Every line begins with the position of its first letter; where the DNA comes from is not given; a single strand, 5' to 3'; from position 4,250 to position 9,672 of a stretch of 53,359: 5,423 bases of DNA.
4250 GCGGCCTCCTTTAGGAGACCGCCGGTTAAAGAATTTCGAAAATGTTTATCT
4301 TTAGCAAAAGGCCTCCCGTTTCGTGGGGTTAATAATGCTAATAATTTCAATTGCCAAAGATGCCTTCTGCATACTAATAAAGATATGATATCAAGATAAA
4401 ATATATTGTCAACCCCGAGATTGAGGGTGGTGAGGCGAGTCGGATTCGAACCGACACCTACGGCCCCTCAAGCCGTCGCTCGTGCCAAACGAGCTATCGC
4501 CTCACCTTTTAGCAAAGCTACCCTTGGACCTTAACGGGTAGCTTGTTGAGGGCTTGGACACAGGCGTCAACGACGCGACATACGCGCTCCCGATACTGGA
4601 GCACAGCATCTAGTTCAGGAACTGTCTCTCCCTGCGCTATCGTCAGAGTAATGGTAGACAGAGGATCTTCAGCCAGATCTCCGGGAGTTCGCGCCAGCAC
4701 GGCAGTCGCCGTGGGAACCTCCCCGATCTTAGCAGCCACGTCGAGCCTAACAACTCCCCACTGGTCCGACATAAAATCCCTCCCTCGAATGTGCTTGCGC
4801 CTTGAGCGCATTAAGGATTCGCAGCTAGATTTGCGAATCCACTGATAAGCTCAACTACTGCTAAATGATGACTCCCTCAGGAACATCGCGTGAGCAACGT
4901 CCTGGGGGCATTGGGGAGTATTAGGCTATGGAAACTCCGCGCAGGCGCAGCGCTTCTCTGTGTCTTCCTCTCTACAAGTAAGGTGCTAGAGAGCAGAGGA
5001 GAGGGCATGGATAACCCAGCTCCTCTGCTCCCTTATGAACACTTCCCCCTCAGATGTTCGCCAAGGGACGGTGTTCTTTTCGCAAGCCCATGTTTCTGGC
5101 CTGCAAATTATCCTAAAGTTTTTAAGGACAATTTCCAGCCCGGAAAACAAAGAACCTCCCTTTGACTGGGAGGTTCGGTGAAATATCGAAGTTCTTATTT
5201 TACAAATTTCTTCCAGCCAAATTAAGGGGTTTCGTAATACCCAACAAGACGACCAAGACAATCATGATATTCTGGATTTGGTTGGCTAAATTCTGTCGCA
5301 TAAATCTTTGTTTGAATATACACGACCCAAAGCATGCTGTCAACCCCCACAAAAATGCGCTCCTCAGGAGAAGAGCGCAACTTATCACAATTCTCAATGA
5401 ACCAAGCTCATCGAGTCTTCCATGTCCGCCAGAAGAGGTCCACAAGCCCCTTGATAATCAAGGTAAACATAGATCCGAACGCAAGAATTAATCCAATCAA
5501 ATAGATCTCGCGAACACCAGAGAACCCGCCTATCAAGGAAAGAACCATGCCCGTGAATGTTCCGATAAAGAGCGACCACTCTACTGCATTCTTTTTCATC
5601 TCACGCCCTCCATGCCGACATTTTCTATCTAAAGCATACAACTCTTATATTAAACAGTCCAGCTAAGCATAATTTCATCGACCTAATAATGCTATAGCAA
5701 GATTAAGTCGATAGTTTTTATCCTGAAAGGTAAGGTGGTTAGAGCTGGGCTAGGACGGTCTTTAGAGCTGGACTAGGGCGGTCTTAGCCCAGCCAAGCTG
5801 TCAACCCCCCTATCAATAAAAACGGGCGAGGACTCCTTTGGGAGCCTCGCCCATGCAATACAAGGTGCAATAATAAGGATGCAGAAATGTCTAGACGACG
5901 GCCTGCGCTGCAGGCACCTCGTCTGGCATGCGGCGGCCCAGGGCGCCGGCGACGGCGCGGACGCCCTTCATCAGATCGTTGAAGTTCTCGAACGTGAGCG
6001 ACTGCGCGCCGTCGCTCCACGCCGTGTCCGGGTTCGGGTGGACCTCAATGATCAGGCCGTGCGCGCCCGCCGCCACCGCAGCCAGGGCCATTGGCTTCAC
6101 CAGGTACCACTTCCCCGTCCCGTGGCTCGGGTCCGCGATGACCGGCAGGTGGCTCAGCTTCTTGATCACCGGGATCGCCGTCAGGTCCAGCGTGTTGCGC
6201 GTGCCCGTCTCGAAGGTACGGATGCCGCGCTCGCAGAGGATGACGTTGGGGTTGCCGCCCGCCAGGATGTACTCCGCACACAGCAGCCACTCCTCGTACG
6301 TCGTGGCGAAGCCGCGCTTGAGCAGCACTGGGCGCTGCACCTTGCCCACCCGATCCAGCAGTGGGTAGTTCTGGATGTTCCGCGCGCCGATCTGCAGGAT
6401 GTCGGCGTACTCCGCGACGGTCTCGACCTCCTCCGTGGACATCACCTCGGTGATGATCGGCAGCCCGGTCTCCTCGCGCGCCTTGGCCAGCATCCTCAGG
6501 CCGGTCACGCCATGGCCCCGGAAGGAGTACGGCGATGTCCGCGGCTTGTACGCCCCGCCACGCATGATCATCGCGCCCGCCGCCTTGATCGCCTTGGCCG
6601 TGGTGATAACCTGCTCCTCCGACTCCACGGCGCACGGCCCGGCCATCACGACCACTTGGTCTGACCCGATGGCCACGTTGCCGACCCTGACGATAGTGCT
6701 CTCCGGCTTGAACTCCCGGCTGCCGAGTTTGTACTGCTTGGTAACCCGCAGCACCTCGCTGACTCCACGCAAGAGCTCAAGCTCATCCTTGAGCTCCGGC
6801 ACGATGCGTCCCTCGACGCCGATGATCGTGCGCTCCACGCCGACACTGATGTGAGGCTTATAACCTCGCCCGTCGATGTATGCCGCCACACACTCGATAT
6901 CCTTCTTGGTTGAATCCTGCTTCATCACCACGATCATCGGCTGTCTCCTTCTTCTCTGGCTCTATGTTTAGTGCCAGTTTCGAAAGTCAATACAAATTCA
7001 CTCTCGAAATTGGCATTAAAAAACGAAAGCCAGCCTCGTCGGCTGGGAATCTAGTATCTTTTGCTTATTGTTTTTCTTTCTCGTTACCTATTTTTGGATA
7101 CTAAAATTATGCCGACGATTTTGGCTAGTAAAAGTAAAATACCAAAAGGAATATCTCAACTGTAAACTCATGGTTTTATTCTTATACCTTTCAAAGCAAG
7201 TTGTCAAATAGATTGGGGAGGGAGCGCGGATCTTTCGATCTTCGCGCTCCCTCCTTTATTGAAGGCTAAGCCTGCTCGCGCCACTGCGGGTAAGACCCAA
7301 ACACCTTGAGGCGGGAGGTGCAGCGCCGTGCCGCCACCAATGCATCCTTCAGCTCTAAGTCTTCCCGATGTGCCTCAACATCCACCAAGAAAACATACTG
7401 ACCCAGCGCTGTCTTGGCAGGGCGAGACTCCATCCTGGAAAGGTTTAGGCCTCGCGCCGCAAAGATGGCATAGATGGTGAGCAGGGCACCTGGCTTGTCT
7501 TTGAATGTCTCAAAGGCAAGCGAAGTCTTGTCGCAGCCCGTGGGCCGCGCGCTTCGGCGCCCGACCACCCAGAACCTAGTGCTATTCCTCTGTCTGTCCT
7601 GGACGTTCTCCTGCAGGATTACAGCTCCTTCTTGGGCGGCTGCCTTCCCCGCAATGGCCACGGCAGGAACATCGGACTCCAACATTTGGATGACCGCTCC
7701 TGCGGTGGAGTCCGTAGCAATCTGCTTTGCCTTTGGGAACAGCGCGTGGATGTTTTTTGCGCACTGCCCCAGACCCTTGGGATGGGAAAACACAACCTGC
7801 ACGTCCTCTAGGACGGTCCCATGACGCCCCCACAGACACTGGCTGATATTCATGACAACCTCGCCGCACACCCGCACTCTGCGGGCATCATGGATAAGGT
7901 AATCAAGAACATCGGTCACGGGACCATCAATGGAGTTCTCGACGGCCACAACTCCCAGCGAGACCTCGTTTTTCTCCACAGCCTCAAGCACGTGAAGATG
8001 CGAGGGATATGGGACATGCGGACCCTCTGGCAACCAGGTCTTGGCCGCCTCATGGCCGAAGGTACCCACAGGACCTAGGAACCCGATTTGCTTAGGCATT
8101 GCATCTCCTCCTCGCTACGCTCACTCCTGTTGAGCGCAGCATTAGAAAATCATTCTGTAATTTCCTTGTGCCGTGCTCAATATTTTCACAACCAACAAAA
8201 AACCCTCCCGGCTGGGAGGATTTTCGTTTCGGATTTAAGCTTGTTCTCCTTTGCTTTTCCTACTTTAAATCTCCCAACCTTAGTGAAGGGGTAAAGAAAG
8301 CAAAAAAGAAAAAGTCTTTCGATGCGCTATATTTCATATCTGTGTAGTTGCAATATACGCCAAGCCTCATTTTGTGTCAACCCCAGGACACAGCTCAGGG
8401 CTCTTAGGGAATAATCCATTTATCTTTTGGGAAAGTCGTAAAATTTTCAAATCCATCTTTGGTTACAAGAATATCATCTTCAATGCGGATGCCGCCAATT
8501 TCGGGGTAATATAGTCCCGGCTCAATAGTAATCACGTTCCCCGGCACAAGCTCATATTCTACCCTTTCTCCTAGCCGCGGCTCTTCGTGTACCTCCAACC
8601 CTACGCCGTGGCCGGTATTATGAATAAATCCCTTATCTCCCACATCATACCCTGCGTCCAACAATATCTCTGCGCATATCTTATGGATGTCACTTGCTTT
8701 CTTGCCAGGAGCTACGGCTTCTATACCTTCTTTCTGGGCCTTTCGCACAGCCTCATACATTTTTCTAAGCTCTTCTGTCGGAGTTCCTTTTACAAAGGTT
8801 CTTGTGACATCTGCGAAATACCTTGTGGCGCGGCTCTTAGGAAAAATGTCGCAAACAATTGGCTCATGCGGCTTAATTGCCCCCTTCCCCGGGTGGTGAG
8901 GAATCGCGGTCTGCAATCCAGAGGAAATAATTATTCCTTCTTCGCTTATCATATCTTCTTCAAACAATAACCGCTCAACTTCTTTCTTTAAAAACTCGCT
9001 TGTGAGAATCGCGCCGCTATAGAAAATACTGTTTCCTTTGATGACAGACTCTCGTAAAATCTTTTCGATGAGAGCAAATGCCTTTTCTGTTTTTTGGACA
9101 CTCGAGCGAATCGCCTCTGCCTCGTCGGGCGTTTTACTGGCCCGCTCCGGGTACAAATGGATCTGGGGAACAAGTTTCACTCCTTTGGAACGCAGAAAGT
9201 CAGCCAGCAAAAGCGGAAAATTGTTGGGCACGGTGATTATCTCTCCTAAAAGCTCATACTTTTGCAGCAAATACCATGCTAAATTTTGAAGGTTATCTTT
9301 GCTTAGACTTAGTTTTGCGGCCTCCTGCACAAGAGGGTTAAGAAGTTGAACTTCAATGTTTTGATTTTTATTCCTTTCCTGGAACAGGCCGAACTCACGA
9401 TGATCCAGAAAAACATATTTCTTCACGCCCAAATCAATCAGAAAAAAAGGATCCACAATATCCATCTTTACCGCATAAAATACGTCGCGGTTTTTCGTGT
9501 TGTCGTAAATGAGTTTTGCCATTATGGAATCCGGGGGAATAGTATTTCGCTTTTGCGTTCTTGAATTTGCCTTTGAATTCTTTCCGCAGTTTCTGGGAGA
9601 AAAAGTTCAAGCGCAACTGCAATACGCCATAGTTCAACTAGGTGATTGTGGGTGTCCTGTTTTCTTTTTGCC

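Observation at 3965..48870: Mosaic of sharply bounded GC-rich single-gene islands wired to AT-rich host-type promoters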

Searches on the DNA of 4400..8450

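Call 63: search_rna_families(source=window, start=4400, end=8450, threshold=evalue, max_evalue=1)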
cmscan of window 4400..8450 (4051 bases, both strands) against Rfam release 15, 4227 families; matches with E-value up to 1: 5.
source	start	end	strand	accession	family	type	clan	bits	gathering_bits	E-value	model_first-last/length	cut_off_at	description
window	4431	4503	-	RF00005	tRNA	Gene; tRNA;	CL00001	59.2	29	1.9e-11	1-71/71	no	tRNA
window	8194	8330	-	RF01859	Phe_leader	Cis-reg; leader;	-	40.5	55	0.00018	1-125/125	no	Phenylalanine leader peptide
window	8142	8229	+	RF01859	Phe_leader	Cis-reg; leader;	-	25.5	55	0.36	1-125/125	no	Phenylalanine leader peptide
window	8195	8315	-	RF00106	RNAI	Gene; antisense;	-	23.3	47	0.31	1-102/102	no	RNAI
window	4430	4503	+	RF04354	Plastid-ycf2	Cis-reg;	-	22.4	65.7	0.27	1-75/75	no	Plastid-ycf2 5UTR RNA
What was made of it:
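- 8100..8403 (-): Phe-slot scaffold: promoter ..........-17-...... (8384-8352), leader ORF 8260-8337 (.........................), antiterminator/terminator (8225-8198), and SD. Rfam Phe_leader RF01859: 40.5 bits, E 1.8e-4, full-length match but below the gathering score of 55 (call 63).
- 4518..5301 (-): Third attenuator-like unit: leader ORF 5200-5301 (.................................), terminator 5176-5152, a conserved about 300-nt RNA leader, and GC-rich orf84 (4518-4772). No Rfam match (call 63).
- On Leader-peptide attenuator (Phe_leader RF01859 type): 40.5 bits against a gathering score of 55; E 1.8e-4; model positions 1-125 of 125 (call 63).
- There is a sub-threshold but full-length Rfam Phe_leader hit (call 63).
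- Tried and rejected: No family matched the 'structured RNA' at about 4850-5150 or the aromatic leader (call 63).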

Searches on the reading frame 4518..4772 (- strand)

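Call 64: search_protein_families(library=ncbifam, proteins=[window:4518-4772:-], max_evalue=0.01)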
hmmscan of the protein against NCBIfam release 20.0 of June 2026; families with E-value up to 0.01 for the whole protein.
window:4518-4772:- (84 aa): 0 families

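Call 83: search_protein_families(library=pfam, proteins=[window:4518-4772:-], max_evalue=1)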
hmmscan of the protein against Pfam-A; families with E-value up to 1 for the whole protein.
window:4518-4772:- (84 aa): 1 family
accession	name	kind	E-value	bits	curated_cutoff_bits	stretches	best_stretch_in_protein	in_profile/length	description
PF14647.11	FAM91_N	-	0.075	12.7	25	1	15-69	226-281/307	FAM91 N-terminus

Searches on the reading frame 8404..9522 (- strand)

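Call 7: search_protein_families(library=pfam, proteins=[window:8404-9522:-], max_evalue=0.001)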
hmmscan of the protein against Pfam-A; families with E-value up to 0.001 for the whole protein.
window:8404-9522:- (372 aa): 1 family
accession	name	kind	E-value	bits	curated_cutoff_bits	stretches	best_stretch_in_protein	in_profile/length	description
PF00557.29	Peptidase_M24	-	2.6e-49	168.3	23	1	136-355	1-208/208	Metallopeptidase family M24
